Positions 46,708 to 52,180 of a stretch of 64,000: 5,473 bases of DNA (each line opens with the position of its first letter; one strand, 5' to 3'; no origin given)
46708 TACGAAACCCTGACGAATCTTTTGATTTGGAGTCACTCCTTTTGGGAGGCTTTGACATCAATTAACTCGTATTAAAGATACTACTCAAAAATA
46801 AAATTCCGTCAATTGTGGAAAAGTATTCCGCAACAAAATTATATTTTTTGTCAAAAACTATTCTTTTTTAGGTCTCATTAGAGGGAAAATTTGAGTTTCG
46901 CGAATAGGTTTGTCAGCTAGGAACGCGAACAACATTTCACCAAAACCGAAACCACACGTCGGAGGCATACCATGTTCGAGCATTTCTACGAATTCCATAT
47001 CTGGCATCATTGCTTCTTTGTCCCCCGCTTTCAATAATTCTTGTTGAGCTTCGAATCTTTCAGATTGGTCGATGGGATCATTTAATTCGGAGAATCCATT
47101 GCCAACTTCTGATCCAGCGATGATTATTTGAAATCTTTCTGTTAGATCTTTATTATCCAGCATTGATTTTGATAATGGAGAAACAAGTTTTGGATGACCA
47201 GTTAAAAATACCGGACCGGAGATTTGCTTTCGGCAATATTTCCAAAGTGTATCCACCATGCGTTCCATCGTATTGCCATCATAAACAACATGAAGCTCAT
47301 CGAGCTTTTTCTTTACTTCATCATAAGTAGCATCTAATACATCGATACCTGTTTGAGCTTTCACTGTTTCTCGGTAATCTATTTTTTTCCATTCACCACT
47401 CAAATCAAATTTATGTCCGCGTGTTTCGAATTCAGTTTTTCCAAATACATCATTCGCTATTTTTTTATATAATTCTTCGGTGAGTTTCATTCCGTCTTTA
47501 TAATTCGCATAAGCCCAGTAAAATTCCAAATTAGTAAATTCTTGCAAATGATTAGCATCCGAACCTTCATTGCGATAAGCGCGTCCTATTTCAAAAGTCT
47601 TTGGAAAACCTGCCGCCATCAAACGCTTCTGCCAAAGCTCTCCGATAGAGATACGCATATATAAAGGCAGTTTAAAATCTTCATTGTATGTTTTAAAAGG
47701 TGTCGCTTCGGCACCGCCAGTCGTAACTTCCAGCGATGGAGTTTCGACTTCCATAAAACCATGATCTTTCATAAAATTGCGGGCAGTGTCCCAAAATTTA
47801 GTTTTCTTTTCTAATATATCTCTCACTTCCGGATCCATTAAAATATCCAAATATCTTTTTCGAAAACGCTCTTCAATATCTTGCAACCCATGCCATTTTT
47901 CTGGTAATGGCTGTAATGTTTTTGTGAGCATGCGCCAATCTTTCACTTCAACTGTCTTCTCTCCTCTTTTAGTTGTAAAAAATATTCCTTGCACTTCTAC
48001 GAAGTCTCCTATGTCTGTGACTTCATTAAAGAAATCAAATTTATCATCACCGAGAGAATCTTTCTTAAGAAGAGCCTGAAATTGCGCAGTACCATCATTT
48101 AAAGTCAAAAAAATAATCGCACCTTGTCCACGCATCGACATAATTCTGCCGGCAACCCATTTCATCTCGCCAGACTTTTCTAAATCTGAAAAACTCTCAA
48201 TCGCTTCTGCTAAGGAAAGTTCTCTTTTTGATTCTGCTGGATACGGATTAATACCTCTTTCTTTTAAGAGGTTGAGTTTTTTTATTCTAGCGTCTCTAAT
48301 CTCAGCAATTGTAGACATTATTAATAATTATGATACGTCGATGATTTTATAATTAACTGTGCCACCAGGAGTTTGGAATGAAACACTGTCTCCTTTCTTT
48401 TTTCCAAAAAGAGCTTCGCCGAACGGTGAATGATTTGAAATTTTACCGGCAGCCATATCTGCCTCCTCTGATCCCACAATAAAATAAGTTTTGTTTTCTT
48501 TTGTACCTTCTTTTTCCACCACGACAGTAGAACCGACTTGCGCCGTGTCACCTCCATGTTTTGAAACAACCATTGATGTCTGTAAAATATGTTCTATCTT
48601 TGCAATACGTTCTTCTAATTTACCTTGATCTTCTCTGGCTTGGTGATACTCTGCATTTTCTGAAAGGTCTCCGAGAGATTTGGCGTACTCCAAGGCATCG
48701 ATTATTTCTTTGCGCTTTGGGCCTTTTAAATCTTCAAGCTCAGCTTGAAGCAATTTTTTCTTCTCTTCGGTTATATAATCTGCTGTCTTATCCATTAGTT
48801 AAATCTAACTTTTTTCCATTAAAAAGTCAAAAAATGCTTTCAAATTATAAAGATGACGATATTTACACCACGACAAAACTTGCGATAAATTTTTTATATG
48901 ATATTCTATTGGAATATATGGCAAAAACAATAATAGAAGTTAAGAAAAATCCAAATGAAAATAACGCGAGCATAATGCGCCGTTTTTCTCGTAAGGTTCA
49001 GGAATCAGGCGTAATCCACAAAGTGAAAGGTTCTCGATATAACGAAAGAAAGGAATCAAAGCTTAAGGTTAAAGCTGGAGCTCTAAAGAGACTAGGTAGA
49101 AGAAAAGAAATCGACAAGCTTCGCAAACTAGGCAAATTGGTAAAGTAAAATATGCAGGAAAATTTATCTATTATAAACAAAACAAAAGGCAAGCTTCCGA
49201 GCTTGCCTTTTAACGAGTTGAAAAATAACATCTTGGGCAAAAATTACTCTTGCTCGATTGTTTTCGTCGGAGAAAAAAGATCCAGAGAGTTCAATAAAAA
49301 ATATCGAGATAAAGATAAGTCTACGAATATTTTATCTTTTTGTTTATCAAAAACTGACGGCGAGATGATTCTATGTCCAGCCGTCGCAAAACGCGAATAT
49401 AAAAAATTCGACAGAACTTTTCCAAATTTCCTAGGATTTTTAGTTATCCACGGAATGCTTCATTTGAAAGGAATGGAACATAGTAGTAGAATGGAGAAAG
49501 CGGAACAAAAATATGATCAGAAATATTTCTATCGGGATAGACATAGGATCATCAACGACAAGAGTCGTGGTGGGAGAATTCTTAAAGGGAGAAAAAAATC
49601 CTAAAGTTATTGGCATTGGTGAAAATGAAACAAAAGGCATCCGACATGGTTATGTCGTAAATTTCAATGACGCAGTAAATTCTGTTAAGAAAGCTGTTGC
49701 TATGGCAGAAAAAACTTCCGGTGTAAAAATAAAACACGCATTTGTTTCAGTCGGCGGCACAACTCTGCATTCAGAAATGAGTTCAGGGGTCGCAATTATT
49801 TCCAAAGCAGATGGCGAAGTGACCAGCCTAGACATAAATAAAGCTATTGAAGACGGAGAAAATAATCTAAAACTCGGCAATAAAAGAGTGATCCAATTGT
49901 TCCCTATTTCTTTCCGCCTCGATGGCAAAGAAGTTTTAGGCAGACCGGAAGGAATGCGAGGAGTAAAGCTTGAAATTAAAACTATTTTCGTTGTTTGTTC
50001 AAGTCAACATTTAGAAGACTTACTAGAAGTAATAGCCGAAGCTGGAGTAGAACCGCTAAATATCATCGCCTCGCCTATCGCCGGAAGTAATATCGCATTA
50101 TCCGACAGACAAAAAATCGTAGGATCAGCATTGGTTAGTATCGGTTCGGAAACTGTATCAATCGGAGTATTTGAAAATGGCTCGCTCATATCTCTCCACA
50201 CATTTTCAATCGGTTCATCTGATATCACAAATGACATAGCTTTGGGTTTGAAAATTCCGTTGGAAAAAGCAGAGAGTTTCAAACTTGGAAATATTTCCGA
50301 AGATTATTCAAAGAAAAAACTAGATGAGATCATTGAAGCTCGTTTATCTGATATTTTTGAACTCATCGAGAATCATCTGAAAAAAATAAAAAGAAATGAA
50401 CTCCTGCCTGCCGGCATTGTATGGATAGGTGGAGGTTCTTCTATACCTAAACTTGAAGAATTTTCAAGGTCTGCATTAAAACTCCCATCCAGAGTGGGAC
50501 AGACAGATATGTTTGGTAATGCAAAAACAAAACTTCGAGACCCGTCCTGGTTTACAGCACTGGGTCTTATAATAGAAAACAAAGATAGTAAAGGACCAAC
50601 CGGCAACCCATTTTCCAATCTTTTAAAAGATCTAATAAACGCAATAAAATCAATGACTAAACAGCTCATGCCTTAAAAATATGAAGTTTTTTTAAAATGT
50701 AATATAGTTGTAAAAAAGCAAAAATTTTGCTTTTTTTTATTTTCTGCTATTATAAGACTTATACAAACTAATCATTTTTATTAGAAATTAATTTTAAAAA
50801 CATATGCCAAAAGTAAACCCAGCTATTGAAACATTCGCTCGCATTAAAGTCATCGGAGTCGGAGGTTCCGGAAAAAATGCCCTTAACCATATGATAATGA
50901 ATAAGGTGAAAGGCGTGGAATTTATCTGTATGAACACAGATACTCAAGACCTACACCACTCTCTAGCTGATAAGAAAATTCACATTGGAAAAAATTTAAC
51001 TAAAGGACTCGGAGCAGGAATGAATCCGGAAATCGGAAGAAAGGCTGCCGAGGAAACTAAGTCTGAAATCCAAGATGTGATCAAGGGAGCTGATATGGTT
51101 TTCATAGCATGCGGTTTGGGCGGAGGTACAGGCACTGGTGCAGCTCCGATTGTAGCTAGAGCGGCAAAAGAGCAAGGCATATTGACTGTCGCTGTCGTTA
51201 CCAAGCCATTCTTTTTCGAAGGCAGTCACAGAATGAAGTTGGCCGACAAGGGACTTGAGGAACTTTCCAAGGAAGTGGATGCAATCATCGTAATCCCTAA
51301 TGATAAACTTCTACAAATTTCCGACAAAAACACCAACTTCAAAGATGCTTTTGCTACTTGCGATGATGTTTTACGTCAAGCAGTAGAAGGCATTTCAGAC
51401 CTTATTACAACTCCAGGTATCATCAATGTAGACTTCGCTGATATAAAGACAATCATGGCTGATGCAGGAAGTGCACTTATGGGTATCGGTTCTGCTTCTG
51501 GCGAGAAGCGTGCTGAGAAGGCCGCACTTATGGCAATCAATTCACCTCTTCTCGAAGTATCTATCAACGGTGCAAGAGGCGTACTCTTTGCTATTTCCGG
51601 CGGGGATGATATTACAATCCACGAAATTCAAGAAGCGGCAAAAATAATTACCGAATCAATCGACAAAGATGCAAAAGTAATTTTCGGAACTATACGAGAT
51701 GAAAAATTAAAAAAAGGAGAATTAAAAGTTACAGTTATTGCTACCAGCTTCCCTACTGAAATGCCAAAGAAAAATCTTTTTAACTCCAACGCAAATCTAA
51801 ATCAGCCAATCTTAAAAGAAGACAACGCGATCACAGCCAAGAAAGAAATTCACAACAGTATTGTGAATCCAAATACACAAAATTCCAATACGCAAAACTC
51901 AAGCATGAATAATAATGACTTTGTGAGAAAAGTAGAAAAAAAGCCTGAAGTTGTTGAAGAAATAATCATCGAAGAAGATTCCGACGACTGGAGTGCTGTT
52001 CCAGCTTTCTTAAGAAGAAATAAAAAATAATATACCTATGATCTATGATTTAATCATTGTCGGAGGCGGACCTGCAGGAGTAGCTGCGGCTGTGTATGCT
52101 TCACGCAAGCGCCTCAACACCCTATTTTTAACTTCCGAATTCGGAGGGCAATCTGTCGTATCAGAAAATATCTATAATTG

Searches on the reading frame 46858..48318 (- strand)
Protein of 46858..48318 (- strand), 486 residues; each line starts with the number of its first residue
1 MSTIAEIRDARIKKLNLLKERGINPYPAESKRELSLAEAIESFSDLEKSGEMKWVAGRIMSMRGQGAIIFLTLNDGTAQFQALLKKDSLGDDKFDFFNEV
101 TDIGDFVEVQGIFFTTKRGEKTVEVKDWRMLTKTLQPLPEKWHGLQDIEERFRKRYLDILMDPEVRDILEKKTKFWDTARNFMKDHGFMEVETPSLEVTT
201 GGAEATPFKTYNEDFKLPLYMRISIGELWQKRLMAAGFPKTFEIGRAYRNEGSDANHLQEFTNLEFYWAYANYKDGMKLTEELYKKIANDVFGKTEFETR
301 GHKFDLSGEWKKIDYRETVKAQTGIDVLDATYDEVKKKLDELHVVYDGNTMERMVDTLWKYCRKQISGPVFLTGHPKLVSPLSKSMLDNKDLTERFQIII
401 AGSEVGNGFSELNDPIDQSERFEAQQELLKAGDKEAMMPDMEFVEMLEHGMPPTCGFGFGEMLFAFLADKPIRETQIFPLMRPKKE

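Call 11: search_protein_families(library=pfam, proteins=[window:46858-48318:-], max_evalue=0.001)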
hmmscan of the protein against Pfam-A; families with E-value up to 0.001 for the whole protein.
window:46858-48318:- (486 aa): 3 families
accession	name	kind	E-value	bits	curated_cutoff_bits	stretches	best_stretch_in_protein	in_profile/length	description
PF00152.25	tRNA-synt_2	-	8.1e-67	225.9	25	1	148-481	2-307/308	tRNA synthetases class II (D, K and N)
PF01336.31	tRNA_anti-codon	-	2.8e-13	50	27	1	54-131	2-75/75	OB-fold nucleic acid binding domain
PF01409.25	tRNA-synt_2d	-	2.7e-05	24.2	19.8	1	240-301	104-164/246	tRNA synthetases class II core domain (F)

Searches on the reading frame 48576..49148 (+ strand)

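Call 56: search_protein_families(library=pfam, proteins=[window:48576-49148:+], max_evalue=0.01)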
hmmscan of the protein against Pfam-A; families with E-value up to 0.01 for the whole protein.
window:48576-49148:+ (190 aa): 1 family
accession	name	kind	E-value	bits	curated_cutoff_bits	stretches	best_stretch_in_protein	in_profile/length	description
PF01165.25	Ribosomal_S21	-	0.0019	18.3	27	1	122-167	2-47/55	Ribosomal protein S21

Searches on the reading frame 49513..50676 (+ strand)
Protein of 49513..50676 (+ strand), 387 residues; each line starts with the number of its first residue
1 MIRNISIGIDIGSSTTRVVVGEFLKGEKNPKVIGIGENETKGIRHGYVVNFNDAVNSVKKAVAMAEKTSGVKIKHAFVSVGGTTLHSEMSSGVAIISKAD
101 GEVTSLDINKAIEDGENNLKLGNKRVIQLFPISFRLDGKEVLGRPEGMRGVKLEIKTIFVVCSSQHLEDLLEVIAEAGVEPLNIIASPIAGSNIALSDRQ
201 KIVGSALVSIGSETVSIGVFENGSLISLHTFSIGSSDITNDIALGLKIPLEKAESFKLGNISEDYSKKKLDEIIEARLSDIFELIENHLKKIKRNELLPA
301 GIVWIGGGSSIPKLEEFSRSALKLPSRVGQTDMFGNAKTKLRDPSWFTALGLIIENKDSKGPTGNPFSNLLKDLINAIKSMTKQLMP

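Call 11: search_protein_families(library=pfam, proteins=[window:49513-50676:+], max_evalue=0.001)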
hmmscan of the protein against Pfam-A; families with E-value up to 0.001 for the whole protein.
window:49513-50676:+ (387 aa): 5 families
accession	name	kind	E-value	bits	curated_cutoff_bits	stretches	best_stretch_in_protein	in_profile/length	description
PF14450.12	FtsA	-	2.3e-26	93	31.8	2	206-351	1-127/127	Cell division protein FtsA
PF02491.25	SHS2_FTSA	-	9.8e-12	45.5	25.4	1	82-160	1-78/79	SHS2 domain inserted in FTSA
PF11104.14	PilM_2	-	1.1e-07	31.6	27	1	193-328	170-304/340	Type IV pilus assembly protein PilM;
PF06277.17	EutA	-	0.00023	20.7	27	0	5-24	4-23/475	Ethanolamine utilisation protein EutA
PF06723.19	MreB_Mbl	-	0.00046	19.6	27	0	266-331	238-306/327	MreB/Mbl protein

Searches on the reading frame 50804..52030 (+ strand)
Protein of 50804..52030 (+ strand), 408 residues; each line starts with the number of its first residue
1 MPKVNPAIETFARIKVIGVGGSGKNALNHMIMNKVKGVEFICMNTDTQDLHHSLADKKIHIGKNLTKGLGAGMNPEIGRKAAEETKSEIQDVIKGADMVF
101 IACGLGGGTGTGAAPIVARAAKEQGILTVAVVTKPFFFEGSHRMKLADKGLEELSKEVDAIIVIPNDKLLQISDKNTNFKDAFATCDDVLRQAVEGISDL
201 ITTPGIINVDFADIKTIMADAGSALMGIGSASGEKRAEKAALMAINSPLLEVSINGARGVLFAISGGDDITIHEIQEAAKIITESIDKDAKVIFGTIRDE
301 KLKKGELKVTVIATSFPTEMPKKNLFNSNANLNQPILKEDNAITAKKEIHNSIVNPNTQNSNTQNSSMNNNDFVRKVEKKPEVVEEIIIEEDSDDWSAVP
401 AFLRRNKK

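Call 11: search_protein_families(library=pfam, proteins=[window:50804-52030:+], max_evalue=0.001)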
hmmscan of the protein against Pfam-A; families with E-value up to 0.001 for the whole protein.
window:50804-52030:+ (408 aa): 2 families
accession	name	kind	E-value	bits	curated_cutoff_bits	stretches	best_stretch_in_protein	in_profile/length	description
PF00091.31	Tubulin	-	8.4e-50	170.1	33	1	13-173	1-189/190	Tubulin/FtsZ family, GTPase domain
PF12327.13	FtsZ_C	-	1.6e-31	108.9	27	1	222-316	1-94/95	FtsZ family, C-terminal domain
